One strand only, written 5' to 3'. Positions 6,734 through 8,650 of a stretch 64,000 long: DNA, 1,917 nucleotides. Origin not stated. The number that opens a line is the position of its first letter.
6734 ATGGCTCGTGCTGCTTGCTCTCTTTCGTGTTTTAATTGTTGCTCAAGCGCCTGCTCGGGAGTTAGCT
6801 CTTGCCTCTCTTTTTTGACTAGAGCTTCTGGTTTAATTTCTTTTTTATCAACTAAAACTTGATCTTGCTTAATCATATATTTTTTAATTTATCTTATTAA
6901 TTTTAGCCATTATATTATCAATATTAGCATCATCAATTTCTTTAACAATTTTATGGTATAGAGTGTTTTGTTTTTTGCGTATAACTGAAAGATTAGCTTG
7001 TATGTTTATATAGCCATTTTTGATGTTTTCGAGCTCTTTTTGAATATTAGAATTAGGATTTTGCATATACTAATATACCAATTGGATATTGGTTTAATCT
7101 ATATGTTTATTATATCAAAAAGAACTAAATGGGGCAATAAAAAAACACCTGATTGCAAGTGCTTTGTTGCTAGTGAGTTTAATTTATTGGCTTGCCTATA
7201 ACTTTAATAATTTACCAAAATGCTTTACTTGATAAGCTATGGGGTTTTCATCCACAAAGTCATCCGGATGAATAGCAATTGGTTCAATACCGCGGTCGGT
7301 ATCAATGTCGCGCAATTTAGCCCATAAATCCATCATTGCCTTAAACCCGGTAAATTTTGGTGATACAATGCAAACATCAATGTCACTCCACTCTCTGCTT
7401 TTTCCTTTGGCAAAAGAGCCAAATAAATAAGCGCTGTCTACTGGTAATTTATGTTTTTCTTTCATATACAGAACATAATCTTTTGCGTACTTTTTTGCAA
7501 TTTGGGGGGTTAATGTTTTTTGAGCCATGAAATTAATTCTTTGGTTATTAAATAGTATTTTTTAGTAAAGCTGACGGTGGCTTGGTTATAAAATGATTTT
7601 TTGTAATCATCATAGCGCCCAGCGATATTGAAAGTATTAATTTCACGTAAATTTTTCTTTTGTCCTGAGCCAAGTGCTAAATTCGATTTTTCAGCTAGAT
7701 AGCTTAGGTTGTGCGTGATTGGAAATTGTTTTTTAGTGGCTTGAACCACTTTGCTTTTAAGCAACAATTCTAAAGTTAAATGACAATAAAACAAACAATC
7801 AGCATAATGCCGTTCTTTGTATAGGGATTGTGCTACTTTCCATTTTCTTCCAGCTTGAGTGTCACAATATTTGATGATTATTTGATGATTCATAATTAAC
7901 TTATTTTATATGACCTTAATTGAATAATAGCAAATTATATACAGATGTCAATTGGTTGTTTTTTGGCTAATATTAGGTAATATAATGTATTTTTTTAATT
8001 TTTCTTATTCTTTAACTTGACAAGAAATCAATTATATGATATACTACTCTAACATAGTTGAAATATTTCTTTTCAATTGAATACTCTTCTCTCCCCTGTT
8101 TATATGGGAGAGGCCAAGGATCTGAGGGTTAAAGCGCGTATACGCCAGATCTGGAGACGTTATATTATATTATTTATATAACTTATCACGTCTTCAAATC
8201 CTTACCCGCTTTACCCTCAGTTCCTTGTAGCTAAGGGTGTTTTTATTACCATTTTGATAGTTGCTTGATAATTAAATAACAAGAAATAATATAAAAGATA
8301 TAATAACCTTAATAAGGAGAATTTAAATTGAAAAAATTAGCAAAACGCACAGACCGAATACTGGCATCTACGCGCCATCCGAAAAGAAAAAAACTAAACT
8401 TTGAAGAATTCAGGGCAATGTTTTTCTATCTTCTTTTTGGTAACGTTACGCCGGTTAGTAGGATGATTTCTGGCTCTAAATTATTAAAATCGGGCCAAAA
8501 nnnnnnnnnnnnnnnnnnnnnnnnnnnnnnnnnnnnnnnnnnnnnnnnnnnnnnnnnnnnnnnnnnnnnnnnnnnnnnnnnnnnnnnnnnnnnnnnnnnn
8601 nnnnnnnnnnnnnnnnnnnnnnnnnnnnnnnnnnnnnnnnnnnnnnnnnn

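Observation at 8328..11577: Three-gene plus-strand cassette of domain-less proteins (two polytopic membrane proteins and one helical soluble protein) with atypical signals, next to a HEPN-MNT pair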

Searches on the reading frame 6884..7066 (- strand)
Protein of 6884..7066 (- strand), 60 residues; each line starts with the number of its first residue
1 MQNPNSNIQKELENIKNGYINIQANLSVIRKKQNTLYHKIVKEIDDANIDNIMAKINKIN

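Call 11: search_protein_families(library=pfam, proteins=[window:6884-7066:-], max_evalue=1)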
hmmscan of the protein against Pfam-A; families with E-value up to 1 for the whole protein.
window:6884-7066:- (60 aa): 2 families
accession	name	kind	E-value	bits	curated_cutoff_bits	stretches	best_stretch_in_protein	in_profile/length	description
PF05062.17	RICH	-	0.027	15.3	23.2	1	5-47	34-76/82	RICH domain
PF00503.26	G-alpha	-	0.032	13.8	48.8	1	4-59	282-332/333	G-protein alpha subunit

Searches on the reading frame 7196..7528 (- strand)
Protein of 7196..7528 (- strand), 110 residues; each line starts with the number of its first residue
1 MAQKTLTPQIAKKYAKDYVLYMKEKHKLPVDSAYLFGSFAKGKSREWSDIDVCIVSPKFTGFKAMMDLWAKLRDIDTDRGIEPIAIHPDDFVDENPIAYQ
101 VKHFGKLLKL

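Call 11: search_protein_families(library=pfam, proteins=[window:7196-7528:-], max_evalue=1)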
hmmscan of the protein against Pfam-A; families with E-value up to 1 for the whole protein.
window:7196-7528:- (110 aa): 5 families
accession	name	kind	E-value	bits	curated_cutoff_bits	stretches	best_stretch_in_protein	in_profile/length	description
PF01909.29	NTP_transf_2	-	5.5e-12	46.3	21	1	21-92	7-72/93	Nucleotidyltransferase domain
PF18765.7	Polbeta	-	9.5e-12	45.4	26.9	1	28-85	11-68/93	Polymerase beta, Nucleotidyltransferase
PF22600.2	MTPAP-like_central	-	0.0006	20.4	27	1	25-70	34-78/139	Poly(A) RNA polymerase, mitochondrial-like, central palm domain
PF22014.2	DUF6932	-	0.0098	16.8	27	1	16-66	36-82/142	Family of unknown function (DUF6932)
PF12633.13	Adenyl_cycl_N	-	0.078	13.4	27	1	15-75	75-137/199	Adenylate cyclase NT domain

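Call 12: search_protein_families(library=padloc, proteins=[window:7196-7528:-], max_evalue=1)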
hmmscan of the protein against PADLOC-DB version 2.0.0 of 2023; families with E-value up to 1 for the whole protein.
window:7196-7528:- (110 aa): 10 families
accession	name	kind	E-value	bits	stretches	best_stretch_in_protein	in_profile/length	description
PDLC04368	PDC-M05A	-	4e-08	31.3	1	30-93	107-168/201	-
PDLC04906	PDC-S09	-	4.3e-08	31.4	1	25-74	19-69/98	-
PDLC04903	PDC-S09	-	9.8e-07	27.1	1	21-102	17-102/108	-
PDLC04907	PDC-S09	-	1.6e-06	26.2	1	23-60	20-57/114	-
PDLC04904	PDC-S09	-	1.9e-06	26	1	28-74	23-69/104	-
PDLC04902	PDC-S09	-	6.8e-05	21.1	1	27-74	18-66/97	-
PDLC04372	PDC-M05A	-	0.00017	19.9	1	29-91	75-135/167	-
PDLC04369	PDC-M05A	-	0.00063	17.4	1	26-63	99-136/201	-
PDLC00078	GajA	-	0.014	12.1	1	38-81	429-470/580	AAA ATPase domain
PDLC04370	PDC-M05A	-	0.064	11.1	1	29-102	106-180/194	-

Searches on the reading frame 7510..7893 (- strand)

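Call 11: search_protein_families(library=pfam, proteins=[window:7510-7893:-], max_evalue=1)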
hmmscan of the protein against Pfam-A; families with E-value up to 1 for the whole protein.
window:7510-7893:- (127 aa): 2 families
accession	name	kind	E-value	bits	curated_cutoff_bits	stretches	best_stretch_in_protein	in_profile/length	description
PF05168.19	HEPN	-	1.8e-12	47.9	22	1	13-126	7-116/117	HEPN domain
PF18728.6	HEPN_AbiV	-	0.074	13.6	27.1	1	10-105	9-106/155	AbiV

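Call 12: search_protein_families(library=padloc, proteins=[window:7510-7893:-], max_evalue=1)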
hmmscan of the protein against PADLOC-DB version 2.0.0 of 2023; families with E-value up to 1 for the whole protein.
window:7510-7893:- (127 aa): 0 families

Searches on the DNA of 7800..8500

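Call 9: search_rna_families(source=window, start=7890, end=8340, threshold=evalue, max_evalue=10, show_alignments=3)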
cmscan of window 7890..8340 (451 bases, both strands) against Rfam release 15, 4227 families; matches with E-value up to 10: 3.
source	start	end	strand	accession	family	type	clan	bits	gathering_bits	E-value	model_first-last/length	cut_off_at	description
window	8148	8200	-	RF03266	mir-2943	Gene; miRNA;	-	18.1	76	1.1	1-71/71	no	mir-2943 microRNA precursor family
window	8129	8214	+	RF03845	mir-3327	Gene; miRNA;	-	18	85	1.9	1-89/89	no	mir-3327 microRNA precursor family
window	8241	8288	+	RF00717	mir-315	Gene; miRNA;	-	15.4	63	9.8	1-83/83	no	mir-315 microRNA precursor family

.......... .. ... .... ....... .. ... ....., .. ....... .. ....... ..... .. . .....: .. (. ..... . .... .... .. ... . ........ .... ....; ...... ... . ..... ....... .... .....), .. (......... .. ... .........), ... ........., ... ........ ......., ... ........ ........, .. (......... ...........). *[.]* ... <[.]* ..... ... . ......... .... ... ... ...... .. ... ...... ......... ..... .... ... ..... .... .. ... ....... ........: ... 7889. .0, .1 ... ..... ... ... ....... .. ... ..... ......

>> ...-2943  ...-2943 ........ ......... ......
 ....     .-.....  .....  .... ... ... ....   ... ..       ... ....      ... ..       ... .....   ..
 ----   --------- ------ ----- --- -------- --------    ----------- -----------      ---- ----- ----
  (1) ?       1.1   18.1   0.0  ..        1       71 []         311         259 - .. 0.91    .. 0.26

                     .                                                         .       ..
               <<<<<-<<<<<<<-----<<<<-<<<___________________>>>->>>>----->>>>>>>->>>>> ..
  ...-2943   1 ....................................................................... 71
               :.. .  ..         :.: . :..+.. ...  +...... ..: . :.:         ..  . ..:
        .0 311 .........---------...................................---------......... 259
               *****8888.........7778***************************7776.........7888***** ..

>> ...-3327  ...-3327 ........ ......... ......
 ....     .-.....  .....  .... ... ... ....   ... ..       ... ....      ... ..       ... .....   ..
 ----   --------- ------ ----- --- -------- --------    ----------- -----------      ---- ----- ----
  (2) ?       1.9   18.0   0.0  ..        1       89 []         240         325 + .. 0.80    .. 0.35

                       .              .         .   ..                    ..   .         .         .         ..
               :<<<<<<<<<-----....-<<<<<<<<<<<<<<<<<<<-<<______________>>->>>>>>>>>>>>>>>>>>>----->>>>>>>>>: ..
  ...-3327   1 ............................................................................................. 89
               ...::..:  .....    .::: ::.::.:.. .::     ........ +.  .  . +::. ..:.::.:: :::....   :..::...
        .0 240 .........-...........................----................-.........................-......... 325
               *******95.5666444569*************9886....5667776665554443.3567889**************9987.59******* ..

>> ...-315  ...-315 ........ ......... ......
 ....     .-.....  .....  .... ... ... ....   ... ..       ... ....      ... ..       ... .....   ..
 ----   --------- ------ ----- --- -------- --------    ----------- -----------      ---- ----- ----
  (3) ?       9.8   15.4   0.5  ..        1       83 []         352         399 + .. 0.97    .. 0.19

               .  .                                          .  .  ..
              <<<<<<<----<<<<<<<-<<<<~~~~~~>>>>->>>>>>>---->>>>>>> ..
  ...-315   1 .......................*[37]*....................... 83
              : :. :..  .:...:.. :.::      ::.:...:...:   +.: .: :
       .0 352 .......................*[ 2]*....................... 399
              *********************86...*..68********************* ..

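Call 113: search_with_rna_model(model_id=R1, source=window, start=7800, end=8500, filters=off, max_evalue=10, show_alignments=2)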
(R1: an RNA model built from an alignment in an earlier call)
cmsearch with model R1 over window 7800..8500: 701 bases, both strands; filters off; matches with E-value up to 10: 17.
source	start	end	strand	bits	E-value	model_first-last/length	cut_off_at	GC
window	8115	8229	+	36.7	5.8e-09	1-139/139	no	0.39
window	8112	8228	-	10.4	0.021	1-139/139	no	0.41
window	8056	8080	+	4.5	0.61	1-139/139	no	0.2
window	8378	8443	+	4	0.79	1-139/139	no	0.29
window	8012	8079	-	3.8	0.9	1-139/139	no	0.22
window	8466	8500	-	3.3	1.2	1-139/139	no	0.31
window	8252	8279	+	3.1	1.4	1-139/139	no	0.18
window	8261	8284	-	2.2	2.2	1-139/139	no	0.21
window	7920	7979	+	1.7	2.9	1-139/139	no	0.25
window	8088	8111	-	1.1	4.3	1-139/139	no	0.46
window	8304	8318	-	0.7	5.3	1-139/139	no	0.27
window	7826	7871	+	0.5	6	1-139/139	no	0.37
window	8000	8030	+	0.4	6.1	1-139/139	no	0.23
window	8375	8442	-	0.2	7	1-139/139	no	0.31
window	8306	8320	+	0.1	7.2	1-139/139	no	0.33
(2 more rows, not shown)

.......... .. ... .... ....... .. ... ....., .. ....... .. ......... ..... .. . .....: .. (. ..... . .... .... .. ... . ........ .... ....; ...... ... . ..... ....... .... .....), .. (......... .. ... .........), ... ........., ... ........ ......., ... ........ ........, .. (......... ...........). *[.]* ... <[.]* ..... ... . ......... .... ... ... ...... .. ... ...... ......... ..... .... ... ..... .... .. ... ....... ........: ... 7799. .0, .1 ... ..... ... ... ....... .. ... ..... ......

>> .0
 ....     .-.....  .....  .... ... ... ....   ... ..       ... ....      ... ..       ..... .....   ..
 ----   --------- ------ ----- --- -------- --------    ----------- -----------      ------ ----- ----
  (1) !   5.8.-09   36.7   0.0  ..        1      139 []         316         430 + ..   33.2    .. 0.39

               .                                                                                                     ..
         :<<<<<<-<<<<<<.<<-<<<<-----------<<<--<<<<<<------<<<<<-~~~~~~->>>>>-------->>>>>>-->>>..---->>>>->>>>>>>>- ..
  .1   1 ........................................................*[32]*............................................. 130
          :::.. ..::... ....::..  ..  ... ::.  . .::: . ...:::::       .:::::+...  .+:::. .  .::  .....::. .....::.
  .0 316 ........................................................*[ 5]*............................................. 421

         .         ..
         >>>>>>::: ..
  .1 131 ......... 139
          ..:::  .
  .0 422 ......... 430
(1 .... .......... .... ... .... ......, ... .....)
